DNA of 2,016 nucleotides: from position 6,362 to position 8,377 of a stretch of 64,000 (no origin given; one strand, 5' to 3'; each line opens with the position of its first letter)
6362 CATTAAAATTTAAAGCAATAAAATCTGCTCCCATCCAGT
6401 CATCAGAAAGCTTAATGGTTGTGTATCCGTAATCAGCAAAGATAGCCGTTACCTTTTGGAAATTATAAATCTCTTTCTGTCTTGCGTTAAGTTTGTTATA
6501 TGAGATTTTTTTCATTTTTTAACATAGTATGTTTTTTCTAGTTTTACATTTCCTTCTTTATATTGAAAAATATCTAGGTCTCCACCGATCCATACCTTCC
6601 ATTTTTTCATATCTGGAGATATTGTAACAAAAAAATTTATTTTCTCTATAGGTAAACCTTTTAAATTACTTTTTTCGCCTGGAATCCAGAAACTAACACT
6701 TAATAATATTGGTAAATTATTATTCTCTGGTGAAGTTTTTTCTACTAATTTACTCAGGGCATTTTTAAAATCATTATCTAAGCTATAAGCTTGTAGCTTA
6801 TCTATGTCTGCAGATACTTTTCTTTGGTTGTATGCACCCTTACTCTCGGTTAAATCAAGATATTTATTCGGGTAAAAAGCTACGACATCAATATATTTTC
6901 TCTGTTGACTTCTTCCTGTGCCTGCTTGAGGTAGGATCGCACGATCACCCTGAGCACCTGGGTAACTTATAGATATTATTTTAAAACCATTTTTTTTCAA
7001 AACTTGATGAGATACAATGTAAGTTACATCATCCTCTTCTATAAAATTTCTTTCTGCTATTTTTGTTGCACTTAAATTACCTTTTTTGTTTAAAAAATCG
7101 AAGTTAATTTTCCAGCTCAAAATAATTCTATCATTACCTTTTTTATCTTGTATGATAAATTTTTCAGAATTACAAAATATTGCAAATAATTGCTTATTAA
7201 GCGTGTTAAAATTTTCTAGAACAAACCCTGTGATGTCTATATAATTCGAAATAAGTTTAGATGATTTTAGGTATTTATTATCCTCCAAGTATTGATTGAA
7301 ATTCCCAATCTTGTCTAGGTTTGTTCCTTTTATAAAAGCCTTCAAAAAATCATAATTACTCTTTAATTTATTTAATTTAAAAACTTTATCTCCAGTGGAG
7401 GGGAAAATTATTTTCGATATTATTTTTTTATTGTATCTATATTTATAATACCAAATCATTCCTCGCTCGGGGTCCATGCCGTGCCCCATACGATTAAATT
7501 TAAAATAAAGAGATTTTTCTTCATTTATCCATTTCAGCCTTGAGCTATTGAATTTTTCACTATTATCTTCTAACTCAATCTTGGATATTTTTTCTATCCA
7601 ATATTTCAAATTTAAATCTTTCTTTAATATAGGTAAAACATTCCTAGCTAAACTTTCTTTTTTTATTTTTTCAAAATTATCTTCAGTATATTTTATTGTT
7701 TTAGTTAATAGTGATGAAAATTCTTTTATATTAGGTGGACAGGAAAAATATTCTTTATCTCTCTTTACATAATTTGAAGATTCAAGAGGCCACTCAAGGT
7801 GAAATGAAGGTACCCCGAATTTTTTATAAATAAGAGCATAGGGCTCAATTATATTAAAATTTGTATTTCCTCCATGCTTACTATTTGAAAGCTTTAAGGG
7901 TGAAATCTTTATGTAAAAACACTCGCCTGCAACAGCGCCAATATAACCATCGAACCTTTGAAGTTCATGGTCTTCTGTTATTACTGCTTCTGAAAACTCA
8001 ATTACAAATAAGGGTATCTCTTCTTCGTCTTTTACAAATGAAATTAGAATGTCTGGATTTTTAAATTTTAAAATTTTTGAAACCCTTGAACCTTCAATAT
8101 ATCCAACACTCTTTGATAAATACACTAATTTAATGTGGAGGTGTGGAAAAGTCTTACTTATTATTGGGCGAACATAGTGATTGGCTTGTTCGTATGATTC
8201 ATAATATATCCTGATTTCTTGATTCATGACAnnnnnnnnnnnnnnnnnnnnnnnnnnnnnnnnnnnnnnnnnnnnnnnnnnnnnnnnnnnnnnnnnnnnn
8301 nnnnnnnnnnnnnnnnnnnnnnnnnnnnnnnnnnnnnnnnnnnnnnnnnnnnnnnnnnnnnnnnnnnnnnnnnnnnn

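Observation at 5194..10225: Six-gene operon: two SPPY DNA methyltransferases, a 571-aa putative Type IIS endonuclease, a 134-aa protein, DUF1905 and an AlkA-like DNA glycosylase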

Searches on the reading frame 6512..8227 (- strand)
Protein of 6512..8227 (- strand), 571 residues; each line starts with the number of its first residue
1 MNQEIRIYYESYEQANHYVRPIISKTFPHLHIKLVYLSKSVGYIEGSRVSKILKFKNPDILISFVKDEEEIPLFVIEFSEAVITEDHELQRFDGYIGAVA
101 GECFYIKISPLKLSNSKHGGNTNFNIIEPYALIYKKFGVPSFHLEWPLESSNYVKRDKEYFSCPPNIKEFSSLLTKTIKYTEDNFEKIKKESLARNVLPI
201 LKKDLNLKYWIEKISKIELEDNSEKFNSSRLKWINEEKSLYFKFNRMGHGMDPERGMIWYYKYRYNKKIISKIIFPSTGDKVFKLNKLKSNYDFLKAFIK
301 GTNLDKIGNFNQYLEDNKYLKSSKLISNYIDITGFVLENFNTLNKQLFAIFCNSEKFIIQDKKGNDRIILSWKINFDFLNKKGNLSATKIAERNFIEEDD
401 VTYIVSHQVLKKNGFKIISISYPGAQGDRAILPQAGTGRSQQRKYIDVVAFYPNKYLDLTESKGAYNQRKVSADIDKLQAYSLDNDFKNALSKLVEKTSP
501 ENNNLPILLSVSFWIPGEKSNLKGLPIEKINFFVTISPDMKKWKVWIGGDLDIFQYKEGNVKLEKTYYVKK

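Call 4: search_protein_families(library=pfam, proteins=[window:6512-8227:-], max_evalue=0.01)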
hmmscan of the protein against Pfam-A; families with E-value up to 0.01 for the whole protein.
window:6512-8227:- (571 aa): 0 families

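Call 5: search_protein_families(library=ncbifam, proteins=[window:6512-8227:-], max_evalue=0.01)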
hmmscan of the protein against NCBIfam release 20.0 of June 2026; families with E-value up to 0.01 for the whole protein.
window:6512-8227:- (571 aa): 0 families

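Call 6: search_protein_families(library=padloc, proteins=[window:6512-8227:-], max_evalue=0.1)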
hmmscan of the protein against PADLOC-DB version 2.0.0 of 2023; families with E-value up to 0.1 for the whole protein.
window:6512-8227:- (571 aa): 1 family
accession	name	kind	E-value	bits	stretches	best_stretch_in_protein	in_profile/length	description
PDLC03439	REase_II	-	4e-42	142.6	2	3-264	5-276/602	Type II restriction enzyme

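Call 7: search_solved_structures(query=window:6512-8227:-, max_evalue=10)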
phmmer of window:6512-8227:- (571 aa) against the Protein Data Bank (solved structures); distinct sequences matched with E-value up to 10: 0.

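Call 9: find_homologous_proteins(query=window:6512-8227:-)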
Query window:6512-8227:- (571 aa): 325 proteins with E <= 0.001 among 8000 candidates; the best 120 are listed.
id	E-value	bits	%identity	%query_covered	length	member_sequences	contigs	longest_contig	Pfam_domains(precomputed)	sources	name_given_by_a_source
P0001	0.0e+0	1279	100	100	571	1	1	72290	-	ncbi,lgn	-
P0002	9.1e-266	901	70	100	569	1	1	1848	-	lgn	-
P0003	3.5e-257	873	67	100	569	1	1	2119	-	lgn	-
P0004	6.9e-251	852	66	100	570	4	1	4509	-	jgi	-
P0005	5.3e-250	849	67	100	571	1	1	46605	-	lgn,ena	-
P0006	3.8e-245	833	67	100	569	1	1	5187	-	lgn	-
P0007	1.6e-242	825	66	100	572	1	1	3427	-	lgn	-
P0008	1.5e-238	811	63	100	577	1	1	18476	-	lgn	-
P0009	3.2e-235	800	62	100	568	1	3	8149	-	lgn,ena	-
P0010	3.8e-235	800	61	100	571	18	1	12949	-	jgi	-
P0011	8.2e-220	750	59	100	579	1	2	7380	-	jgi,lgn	jgi:hypothetical protein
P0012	8.8e-217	740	64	90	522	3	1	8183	-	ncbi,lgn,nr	ncbi:MAG: hypothetical protein UW64_C0031G0005 [Microgenomates group bacterium GW2011_GWC1_44_37]|nr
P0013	2.3e-216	738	59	99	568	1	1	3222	-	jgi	-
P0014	3.6e-207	708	55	100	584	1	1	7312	-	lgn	-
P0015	7.1e-198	677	56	100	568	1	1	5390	-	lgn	-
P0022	6.1e-172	592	50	99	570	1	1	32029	-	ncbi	-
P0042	7.2e-116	406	40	100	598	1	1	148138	-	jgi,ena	-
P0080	1.4e-108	382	39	100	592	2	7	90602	-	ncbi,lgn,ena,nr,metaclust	ncbi:MAG: hypothetical protein A3H98_11735 [Bacteroidetes bacterium RIFCSPLOWO2_02_FULL_36_8]|nr:MAG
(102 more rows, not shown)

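Call 10: find_encoding_contigs(protein=P0001, flank=6000, max_places=3)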
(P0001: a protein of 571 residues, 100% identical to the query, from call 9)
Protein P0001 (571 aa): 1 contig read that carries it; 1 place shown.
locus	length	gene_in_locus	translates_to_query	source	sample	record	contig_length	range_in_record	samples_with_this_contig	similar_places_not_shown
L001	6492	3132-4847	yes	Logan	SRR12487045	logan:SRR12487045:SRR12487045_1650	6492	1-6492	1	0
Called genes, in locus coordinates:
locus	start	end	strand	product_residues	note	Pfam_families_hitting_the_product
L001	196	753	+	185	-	PF04307:YdjM (weak)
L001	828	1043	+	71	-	-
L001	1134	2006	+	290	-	PF01555:N6_N4_Mtase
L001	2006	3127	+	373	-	PF01555:N6_N4_Mtase, PF02086:MethyltransfD12 (faint), PF01170:UPF0020 (faint), PF01555:N6_N4_Mtase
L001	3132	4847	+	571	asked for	-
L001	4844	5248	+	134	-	-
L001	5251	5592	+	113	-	PF08922:DUF1905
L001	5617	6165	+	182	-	PF00730:HhH-GPD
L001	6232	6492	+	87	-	?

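Call 11: find_encoding_contigs(protein=P0005, flank=6000, max_places=3)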
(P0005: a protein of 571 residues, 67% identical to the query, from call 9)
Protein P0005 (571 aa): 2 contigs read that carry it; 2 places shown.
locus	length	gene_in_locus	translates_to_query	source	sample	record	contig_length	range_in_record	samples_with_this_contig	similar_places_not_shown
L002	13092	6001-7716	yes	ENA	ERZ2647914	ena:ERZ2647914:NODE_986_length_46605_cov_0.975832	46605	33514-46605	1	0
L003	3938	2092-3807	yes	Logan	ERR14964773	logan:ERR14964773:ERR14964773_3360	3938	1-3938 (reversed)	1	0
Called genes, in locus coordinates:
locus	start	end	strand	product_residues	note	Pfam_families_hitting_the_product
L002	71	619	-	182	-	-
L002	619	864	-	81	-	-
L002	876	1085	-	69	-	-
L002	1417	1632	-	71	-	PF02882:THF_DHG_CYH_C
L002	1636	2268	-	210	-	PF00763:THF_DHG_CYH, PF02882:THF_DHG_CYH_C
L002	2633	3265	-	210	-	-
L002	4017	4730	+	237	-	PF01555:N6_N4_Mtase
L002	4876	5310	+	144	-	PF01555:N6_N4_Mtase, PF02086:MethyltransfD12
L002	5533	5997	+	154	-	PF01555:N6_N4_Mtase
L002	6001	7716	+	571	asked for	-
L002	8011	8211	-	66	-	-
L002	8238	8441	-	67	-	-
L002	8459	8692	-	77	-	-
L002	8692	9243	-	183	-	-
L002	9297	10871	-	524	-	-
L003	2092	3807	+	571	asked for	-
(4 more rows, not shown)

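Call 12: find_encoding_contigs(protein=P0008, flank=5000, max_places=2)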
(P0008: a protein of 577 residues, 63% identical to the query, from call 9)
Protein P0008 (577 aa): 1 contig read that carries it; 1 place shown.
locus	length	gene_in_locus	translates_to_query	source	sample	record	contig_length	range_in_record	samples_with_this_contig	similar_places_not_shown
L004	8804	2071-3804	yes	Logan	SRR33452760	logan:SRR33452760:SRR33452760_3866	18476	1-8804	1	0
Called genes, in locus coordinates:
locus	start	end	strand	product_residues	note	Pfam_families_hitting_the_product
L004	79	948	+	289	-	PF01555:N6_N4_Mtase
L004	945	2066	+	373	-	PF01555:N6_N4_Mtase, PF02086:MethyltransfD12, PF01170:UPF0020 (faint), PF01555:N6_N4_Mtase (weak)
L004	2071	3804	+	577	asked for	-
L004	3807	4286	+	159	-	-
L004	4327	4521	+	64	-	-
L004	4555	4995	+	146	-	PF13412:HTH_24 (faint)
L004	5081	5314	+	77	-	-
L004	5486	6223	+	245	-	PF00376:MerR, PF12728:HTH_17, PF13411:MerR_1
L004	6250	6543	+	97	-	-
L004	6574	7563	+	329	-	PF07719:TPR_2 (faint), PF13428:TPR_14 (faint)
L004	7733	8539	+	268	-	-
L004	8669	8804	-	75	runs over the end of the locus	-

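Call 13: find_encoding_contigs(protein=P0010, flank=5000, max_places=2)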
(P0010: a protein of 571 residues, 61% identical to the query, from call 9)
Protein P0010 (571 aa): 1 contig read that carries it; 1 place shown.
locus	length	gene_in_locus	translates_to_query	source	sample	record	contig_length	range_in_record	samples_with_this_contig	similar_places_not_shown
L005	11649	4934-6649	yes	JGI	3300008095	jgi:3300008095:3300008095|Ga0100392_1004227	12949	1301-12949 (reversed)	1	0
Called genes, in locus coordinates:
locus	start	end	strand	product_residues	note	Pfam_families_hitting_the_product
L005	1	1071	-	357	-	PF00665:rve, PF13683:rve_3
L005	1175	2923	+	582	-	PF01411:tRNA-synt_2c, PF07973:tRNA_SAD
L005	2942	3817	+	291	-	PF01555:N6_N4_Mtase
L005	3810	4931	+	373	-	PF01555:N6_N4_Mtase, PF02086:MethyltransfD12, PF01170:UPF0020 (faint), PF01555:N6_N4_Mtase (weak)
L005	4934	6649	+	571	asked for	-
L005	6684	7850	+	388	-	PF11104:PilM_2, PF14450:FtsA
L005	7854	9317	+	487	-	-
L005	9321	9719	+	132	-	PF03652:RuvX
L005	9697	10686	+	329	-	PF02618:YceG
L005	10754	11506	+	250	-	PF01791:DeoC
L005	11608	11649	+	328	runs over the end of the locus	PF00294:PfkB, PF08543:Phos_pyr_kin (weak)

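Call 14: find_encoding_contigs(protein=P0022, flank=5000, max_places=2)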
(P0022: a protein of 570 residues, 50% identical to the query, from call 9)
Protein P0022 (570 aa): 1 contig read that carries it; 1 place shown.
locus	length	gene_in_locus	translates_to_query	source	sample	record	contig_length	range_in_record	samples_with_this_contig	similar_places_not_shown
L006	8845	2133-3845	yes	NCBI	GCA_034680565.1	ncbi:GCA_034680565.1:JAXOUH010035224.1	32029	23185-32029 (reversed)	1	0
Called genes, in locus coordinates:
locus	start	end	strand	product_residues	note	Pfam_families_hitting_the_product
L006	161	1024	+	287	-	PF01555:N6_N4_Mtase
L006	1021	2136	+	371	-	PF01555:N6_N4_Mtase, PF01170:UPF0020 (faint), PF01555:N6_N4_Mtase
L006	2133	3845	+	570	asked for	-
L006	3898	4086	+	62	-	-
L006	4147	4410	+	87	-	-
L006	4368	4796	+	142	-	-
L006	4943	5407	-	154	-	PF13673:Acetyltransf_10, PF00583:Acetyltransf_1, PF13508:Acetyltransf_7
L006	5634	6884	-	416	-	PF00675:Peptidase_M16, PF05193:Peptidase_M16_C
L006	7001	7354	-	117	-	-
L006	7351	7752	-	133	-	-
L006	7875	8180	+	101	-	-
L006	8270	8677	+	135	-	-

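Call 40: find_related_loci(query=A5, collection=viral_contigs, flank=5000)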
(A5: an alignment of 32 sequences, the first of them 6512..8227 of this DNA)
Query A5 (571 aa) in viral_contigs; peptide patterns used: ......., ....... (x = any residue, [..] = any of these).
20 stretches matched a pattern; 3 encode a relative of the query (tblastn E <= 1e-3); 2 distinct loci.
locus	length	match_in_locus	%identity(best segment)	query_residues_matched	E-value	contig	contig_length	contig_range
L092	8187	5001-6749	37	1-567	4e-121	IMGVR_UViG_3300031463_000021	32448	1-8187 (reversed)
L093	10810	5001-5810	33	3-267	4e-34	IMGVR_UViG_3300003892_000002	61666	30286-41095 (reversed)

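Call 48: predict_structure(alignment_id=A5)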
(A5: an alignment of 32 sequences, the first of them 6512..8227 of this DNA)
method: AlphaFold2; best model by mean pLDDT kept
length: 571 residues; sequences in the alignment: 32
mean_pLDDT: 90.8   pTM: 0.91
mean pLDDT of the five models: 90.8, 90.6, 89.1, 88.9, 88.9
residues with pLDDT >= 90: 400; 70-90: 152; 50-70: 19; < 50: 0
segments of 3 or more residues with pLDDT < 50: none
pLDDT, mean of each block of 10 residues (from residue 1): 92 97 97 91 89 94 97 96 89 95 96 79 91 95 94 88 94 96 95 91 90 94 89 94 82 90 94 79 75 91 87 94 90 93 90 94 94 82 89 94 97 94 83 72 90 94 95 94 90 89 93 90 87 96 90 93 94 79
secondary structure, 60 per line:
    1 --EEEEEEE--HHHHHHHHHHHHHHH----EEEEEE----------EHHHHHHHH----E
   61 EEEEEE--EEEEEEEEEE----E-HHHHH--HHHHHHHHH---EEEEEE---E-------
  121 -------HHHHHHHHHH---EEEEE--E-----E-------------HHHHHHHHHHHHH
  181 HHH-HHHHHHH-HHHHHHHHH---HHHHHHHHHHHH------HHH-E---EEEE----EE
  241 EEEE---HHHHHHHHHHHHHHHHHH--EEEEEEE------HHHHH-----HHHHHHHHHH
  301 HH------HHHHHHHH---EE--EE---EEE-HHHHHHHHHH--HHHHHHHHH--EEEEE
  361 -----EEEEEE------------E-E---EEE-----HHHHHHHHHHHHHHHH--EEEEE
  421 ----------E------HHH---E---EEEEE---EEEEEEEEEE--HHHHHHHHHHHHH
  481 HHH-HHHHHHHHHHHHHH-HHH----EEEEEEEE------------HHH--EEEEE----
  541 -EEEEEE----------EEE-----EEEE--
elements in order: E3-9 H12-26 E31-36 H48-55 E60-66 E69-78 H85-89 H92-100 E104-109 H128-137 E141-145 H168-183 H185-191 H193-201 H205-216 E231-234 E239-244 H248-265 E268-274 H281-285 H291-302 H309-316 E329-331 H333-342 H345-353 E356-360 E366-371 E390-392 H398-413 E416-420 E448-452 E456-465 H468-483 H485-498 E507-514 E532-536 E542-547 E558-560 E566-569

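Call 52: find_encoding_contigs(protein=P0080, flank=5000, max_places=3)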
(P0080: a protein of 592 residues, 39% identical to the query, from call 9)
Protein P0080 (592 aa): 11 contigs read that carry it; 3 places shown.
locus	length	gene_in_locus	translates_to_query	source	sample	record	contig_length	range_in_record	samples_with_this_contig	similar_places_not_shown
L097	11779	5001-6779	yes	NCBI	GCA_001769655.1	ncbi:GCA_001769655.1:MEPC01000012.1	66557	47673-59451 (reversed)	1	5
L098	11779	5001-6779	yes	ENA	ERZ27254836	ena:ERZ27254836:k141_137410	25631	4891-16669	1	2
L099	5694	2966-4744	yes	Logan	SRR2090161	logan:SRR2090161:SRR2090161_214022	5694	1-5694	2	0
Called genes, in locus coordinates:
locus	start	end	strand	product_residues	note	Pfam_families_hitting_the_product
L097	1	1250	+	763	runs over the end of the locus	PF13620:CarboxypepD_reg, PF13715:CarbopepD_reg_2, PF07715:Plug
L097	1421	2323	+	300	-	PF01569:PAP2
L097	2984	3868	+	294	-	PF01555:N6_N4_Mtase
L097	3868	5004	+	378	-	PF01555:N6_N4_Mtase, PF02086:MethyltransfD12 (weak), PF01170:UPF0020 (faint), PF01555:N6_N4_Mtase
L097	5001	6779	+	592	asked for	-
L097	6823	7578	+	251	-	-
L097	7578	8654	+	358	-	PF02518:HATPase_c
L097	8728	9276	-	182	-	PF03190:Thioredox_DsbH, PF00085:Thioredoxin (weak), PF13899:Thioredoxin_7, PF13098:Thioredoxin_2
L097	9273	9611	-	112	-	PF02452:PemK_toxin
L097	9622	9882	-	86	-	-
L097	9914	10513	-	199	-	PF01227:GTP_cyclohydroI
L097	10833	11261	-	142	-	PF01242:PTPS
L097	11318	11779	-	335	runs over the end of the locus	PF01032:FecCD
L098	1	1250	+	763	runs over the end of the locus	PF13620:CarboxypepD_reg, PF13715:CarbopepD_reg_2, PF07715:Plug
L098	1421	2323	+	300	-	PF01569:PAP2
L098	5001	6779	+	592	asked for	-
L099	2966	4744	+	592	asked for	-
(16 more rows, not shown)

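Call 53: find_encoding_contigs(protein=P0042, flank=5000, max_places=2)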
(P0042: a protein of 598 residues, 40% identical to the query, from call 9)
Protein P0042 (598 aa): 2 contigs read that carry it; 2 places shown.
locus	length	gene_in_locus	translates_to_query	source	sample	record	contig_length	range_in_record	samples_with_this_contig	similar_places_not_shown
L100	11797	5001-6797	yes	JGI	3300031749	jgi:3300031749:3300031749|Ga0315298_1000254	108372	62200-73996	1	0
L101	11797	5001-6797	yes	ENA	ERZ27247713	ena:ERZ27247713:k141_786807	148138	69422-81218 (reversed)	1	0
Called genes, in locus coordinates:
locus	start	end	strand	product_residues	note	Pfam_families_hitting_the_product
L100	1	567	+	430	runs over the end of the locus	PF00155:Aminotran_1_2 (faint), PF01041:DegT_DnrJ_EryC1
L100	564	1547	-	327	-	PF24827:AstE_AspA_cat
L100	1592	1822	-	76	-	-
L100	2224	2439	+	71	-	-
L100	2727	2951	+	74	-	PF01047:MarR (weak)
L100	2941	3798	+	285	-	PF01555:N6_N4_Mtase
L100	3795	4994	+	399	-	PF01555:N6_N4_Mtase, PF01170:UPF0020 (faint), PF01555:N6_N4_Mtase (weak)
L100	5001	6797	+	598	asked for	-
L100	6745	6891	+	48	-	-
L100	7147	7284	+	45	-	-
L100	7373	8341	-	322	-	PF01544:CorA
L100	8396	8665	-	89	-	PF21840:DUF6899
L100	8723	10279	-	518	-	PF04055:Radical_SAM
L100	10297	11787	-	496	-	PF02310:B12-binding, PF04055:Radical_SAM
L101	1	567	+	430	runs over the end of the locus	PF00155:Aminotran_1_2 (faint), PF01041:DegT_DnrJ_EryC1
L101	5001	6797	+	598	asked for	-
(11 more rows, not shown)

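Call 68: search_solved_structures(query=A5, max_evalue=10, show_alignments=2)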
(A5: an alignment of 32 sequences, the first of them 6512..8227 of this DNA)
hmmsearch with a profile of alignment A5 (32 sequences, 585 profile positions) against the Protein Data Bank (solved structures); distinct sequences matched with E-value up to 10: 7.
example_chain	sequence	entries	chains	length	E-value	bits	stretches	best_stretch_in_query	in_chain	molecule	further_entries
3n7n_E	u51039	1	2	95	0.074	14.7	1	314-373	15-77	Monopolin complex subunit LRS4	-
8ban_C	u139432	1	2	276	0.14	13.8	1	283-378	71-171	Secretagogin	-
6jlh_A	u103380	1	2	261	0.37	12.4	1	289-378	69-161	Secretagogin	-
2be4_A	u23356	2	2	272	0.4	12.3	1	289-378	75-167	hypothetical protein LOC449832 | Protein Zgc:100843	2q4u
8atj_AAA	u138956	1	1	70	0.45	12.1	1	206-255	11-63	Isoform 4 of SH3 and multiple ankyrin repeat domains protein 2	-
8b10_A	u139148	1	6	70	0.5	12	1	206-255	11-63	SH3 and multiple ankyrin repeat domains protein 2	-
8bbj_C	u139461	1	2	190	0.5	12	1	300-378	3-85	Secretagogin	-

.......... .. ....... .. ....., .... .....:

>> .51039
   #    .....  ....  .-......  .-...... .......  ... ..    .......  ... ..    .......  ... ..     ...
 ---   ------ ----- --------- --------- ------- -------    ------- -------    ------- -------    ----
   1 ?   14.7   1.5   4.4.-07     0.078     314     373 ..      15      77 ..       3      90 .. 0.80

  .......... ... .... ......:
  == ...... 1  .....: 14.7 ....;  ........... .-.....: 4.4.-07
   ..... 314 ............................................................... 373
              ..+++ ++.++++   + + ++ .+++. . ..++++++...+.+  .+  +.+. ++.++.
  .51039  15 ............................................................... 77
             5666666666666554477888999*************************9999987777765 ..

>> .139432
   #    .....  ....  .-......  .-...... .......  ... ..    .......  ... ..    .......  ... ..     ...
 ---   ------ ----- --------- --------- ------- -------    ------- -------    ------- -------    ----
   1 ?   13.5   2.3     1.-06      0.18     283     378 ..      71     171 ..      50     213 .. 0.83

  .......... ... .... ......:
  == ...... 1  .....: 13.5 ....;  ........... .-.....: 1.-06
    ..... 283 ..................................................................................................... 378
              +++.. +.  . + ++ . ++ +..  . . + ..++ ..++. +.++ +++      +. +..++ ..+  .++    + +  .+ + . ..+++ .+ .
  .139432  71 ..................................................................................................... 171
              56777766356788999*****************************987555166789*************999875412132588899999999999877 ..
